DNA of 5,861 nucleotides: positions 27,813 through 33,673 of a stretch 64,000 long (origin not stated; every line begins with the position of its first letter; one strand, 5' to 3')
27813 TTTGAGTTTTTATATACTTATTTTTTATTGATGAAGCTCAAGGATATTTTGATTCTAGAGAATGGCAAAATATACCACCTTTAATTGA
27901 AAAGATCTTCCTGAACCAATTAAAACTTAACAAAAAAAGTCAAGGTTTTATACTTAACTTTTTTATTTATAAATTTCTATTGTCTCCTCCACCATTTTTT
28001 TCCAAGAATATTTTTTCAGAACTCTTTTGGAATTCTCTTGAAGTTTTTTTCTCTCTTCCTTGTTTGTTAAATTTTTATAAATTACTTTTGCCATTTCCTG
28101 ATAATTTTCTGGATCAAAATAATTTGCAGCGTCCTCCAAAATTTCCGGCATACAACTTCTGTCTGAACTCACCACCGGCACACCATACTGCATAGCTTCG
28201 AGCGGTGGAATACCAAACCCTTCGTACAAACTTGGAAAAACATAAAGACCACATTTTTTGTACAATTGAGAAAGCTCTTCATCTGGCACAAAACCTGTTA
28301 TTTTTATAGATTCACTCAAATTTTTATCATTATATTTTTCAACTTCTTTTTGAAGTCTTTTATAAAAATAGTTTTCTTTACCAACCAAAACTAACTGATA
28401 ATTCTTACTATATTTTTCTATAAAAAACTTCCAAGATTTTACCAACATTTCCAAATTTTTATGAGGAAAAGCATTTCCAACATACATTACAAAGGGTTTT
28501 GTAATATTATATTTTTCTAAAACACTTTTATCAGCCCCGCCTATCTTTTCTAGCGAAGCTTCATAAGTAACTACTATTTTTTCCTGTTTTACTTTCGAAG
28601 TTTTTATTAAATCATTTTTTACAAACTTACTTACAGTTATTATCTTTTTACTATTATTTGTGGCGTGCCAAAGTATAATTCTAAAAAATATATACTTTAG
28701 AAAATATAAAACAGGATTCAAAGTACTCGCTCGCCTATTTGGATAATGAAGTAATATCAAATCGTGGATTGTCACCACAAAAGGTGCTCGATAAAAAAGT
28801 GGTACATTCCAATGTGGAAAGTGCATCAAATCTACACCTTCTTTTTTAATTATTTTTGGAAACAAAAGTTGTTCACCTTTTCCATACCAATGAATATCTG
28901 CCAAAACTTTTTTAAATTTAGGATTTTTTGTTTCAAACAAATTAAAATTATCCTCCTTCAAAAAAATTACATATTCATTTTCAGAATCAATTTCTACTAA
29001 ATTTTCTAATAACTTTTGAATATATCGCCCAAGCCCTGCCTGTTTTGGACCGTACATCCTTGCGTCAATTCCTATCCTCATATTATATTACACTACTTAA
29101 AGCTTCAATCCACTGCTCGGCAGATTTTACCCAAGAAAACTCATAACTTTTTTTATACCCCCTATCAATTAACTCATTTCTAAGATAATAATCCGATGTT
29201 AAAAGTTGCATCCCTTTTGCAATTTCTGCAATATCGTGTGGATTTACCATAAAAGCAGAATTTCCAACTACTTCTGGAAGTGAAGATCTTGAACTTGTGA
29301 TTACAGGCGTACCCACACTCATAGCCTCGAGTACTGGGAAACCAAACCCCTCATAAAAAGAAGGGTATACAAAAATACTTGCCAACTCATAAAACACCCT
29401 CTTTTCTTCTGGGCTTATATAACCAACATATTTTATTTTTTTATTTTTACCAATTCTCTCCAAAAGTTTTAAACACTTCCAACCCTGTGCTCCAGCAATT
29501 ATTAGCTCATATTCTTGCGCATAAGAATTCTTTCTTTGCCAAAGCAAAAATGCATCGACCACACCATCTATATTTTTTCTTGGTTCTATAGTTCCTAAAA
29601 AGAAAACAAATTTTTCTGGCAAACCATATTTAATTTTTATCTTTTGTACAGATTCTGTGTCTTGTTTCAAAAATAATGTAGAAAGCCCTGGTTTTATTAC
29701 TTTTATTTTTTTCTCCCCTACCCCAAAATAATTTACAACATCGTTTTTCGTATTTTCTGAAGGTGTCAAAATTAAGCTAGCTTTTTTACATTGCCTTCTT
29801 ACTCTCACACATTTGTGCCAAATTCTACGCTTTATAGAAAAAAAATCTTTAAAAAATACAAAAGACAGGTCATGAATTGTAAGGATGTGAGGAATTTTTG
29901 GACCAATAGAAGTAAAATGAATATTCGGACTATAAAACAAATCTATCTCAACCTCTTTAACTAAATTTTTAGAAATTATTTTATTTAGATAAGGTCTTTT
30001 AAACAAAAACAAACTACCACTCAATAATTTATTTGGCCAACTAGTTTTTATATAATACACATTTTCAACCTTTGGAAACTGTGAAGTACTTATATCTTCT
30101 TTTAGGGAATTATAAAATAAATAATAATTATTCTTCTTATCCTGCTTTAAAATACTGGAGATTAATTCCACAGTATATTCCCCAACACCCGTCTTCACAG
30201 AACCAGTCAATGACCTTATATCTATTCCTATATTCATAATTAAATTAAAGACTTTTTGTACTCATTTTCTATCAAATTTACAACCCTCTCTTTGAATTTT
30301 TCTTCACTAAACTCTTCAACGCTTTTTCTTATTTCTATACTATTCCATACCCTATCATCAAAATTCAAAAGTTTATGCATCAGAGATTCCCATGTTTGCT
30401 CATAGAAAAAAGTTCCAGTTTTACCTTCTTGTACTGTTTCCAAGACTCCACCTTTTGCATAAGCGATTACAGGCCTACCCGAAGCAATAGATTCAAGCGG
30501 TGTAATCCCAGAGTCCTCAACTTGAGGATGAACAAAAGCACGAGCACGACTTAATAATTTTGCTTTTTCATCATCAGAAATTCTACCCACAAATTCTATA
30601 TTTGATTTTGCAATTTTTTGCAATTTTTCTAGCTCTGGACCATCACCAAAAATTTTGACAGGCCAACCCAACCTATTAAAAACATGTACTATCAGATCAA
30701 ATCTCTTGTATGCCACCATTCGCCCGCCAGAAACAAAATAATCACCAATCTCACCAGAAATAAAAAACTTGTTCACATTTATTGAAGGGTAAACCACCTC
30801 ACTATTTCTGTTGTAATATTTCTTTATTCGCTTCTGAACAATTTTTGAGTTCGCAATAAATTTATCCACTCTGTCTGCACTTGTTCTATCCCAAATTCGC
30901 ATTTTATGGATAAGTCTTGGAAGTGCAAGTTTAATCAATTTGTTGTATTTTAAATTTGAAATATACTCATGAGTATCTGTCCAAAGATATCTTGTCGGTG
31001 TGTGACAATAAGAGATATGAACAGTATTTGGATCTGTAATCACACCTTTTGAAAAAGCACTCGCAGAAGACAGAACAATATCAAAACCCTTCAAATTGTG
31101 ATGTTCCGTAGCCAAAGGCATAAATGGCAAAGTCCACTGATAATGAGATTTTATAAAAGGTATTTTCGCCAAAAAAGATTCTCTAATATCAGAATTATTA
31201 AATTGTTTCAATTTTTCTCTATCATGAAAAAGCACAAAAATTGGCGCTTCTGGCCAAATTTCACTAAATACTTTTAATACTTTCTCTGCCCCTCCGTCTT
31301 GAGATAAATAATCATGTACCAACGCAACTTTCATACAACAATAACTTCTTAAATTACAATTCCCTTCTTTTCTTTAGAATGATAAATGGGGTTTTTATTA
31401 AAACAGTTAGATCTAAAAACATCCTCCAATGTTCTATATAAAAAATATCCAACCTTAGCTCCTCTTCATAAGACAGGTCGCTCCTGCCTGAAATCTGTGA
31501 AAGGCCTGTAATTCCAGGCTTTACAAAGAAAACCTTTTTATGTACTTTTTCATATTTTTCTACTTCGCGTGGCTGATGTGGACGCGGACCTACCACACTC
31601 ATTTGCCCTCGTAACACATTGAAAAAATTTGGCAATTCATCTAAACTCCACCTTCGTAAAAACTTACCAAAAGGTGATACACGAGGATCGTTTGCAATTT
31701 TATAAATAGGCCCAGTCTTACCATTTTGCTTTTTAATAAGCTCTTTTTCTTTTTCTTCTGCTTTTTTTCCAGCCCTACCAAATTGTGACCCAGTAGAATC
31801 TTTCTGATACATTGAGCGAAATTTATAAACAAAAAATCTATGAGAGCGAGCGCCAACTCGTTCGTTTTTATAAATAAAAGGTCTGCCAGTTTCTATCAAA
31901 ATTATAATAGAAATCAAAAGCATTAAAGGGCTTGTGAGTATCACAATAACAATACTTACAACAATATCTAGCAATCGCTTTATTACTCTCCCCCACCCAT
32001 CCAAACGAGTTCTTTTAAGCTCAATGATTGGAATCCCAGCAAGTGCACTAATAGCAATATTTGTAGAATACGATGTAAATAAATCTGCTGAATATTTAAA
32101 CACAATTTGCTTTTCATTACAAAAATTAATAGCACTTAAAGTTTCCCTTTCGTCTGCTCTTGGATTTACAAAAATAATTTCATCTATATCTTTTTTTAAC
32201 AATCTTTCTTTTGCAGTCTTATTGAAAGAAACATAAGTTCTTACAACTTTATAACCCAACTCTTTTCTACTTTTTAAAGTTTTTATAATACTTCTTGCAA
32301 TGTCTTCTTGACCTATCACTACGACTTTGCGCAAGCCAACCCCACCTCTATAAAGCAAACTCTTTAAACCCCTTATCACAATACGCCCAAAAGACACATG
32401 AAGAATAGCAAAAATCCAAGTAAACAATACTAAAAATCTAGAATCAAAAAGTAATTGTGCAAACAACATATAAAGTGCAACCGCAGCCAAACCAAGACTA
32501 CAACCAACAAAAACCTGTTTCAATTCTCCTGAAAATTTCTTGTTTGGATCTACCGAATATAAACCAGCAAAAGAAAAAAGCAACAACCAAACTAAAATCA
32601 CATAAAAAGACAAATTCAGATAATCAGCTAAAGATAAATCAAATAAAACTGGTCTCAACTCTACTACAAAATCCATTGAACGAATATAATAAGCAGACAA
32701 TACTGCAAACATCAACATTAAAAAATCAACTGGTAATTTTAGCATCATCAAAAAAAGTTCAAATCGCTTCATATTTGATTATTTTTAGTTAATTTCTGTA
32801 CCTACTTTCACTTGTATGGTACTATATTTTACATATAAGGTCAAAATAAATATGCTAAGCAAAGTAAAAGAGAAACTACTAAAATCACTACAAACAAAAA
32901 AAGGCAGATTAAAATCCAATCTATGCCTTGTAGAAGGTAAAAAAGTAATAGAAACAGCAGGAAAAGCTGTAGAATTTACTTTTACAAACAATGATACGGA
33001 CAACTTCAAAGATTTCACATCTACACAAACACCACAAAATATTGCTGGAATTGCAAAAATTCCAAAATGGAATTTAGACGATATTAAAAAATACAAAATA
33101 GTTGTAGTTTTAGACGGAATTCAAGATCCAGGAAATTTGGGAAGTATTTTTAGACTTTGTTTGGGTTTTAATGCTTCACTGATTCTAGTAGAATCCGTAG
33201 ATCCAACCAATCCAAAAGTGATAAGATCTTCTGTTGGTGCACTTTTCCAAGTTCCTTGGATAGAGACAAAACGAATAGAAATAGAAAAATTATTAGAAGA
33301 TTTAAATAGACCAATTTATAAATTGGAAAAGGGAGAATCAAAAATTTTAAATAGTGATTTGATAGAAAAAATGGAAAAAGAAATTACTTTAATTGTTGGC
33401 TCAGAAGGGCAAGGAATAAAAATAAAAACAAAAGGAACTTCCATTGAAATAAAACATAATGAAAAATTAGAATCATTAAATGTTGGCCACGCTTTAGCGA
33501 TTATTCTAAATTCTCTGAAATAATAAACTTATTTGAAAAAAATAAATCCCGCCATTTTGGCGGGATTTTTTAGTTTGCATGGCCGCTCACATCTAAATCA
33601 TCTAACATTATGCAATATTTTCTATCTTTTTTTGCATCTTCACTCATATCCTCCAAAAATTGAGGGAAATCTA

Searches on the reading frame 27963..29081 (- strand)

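Call 4: search_protein_families(library=pfam, proteins=[window:27963-29081:-], max_evalue=1)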
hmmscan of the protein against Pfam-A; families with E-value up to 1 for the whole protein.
window:27963-29081:- (372 aa): 7 families
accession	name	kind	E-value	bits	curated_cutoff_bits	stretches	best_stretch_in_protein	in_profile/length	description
PF00534.26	Glycos_transf_1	-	2e-36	125.6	26.4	1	194-353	14-171/172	Glycosyl transferases group 1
PF13692.12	Glyco_trans_1_4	-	4.9e-27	95.4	27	1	196-339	2-141/142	Glycosyl transferases group 1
PF20706.3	GT4-conflict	-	3.3e-13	49.8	26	1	192-358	194-358/385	Family 4 Glycosyltransferase in conflict systems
PF13439.12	Glyco_transf_4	-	3.9e-12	46.9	28.5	1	16-173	3-163/170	Glycosyltransferase Family 4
PF13524.12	Glyco_trans_1_2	-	4.4e-08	33.6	25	1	219-367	4-142/144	Glycosyl transferase-like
PF05693.19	Glycogen_syn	-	0.01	14.9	27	1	273-320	466-513/639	Glycogen synthase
PF13579.12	Glyco_trans_4_4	-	0.087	13.6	29.7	1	79-171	68-154/158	Glycosyl transferase 4-like domain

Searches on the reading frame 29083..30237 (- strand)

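Call 11: search_protein_families(library=pfam, proteins=[window:29083-30237:-], max_evalue=0.001)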
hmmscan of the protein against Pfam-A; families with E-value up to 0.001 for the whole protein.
window:29083-30237:- (384 aa): 5 families
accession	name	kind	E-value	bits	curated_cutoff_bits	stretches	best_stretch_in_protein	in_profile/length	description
PF00534.26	Glycos_transf_1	-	2e-32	112.5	26.4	1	206-362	11-171/172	Glycosyl transferases group 1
PF13692.12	Glyco_trans_1_4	-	2.4e-25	89.9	27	1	209-349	2-142/142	Glycosyl transferases group 1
PF13439.12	Glyco_transf_4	-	1.8e-11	44.8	28.5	1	36-186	20-167/170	Glycosyltransferase Family 4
PF20706.3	GT4-conflict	-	1e-10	41.6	26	1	175-326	171-322/385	Family 4 Glycosyltransferase in conflict systems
PF13524.12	Glyco_trans_1_2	-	2.7e-05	24.6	25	1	241-377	13-143/144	Glycosyl transferase-like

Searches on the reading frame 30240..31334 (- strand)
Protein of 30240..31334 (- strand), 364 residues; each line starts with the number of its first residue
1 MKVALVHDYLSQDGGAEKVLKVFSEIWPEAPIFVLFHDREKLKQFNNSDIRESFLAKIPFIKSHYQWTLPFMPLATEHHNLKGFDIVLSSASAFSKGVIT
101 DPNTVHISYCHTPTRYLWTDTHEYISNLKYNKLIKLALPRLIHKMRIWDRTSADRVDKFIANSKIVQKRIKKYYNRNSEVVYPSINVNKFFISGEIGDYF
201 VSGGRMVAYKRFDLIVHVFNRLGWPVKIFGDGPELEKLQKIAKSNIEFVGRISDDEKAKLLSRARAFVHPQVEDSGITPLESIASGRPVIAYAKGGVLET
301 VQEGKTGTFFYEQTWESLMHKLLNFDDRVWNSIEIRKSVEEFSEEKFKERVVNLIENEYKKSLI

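Call 11: search_protein_families(library=pfam, proteins=[window:30240-31334:-], max_evalue=0.001)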
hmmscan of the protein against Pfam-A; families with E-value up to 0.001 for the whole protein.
window:30240-31334:- (364 aa): 3 families
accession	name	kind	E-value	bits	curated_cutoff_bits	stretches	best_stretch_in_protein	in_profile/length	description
PF00534.26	Glycos_transf_1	-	2.8e-22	79.5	26.4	1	199-322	17-152/172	Glycosyl transferases group 1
PF13692.12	Glyco_trans_1_4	-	5.4e-18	66.1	27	1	201-323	5-137/142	Glycosyl transferases group 1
PF13439.12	Glyco_transf_4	-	3.5e-07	30.8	28.5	1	35-188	25-169/170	Glycosyltransferase Family 4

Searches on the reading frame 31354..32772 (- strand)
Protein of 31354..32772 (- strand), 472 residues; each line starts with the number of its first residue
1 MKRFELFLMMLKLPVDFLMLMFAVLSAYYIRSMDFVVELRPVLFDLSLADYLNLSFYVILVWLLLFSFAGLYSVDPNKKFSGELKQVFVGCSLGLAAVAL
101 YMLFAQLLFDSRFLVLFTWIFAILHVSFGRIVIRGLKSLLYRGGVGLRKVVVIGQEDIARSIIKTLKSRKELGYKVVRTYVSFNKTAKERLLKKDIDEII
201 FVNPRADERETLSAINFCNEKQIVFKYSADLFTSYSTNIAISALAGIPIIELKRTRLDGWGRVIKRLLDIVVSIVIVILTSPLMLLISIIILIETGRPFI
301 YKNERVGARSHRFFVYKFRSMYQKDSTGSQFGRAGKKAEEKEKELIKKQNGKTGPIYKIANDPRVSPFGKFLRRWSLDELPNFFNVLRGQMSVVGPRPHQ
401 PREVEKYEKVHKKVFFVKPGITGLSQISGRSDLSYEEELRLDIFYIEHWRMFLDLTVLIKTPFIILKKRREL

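Call 11: search_protein_families(library=pfam, proteins=[window:31354-32772:-], max_evalue=0.001)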
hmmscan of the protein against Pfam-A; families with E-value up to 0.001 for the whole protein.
window:31354-32772:- (472 aa): 2 families
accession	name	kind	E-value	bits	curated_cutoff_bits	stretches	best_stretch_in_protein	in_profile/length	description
PF02397.22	Bac_transf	-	1.7e-60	204.1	27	1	265-466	1-178/179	Bacterial sugar transferase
PF13727.12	CoA_binding_3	-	1.1e-07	32.4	25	1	68-183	2-113/175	CoA-binding domain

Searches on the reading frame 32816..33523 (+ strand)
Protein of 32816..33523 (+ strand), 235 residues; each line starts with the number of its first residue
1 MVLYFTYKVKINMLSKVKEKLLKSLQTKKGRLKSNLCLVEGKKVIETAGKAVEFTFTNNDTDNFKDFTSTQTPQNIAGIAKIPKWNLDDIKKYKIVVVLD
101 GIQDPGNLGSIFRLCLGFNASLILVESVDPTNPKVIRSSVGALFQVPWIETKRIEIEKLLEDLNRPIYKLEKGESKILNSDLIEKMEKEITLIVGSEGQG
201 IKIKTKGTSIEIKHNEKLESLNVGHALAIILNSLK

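Call 11: search_protein_families(library=pfam, proteins=[window:32816-33523:+], max_evalue=0.001)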
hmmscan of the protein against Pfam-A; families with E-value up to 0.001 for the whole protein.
window:32816-33523:+ (235 aa): 2 families
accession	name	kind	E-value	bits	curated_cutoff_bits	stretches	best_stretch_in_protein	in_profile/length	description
PF00588.24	SpoU_methylase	-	8.6e-27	94.4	29.7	1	95-231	2-141/142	SpoU rRNA Methylase family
PF22435.1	MRM3-like_sub_bind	-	1.1e-06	29.3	27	1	20-50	5-35/84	MRM3-like substrate binding domain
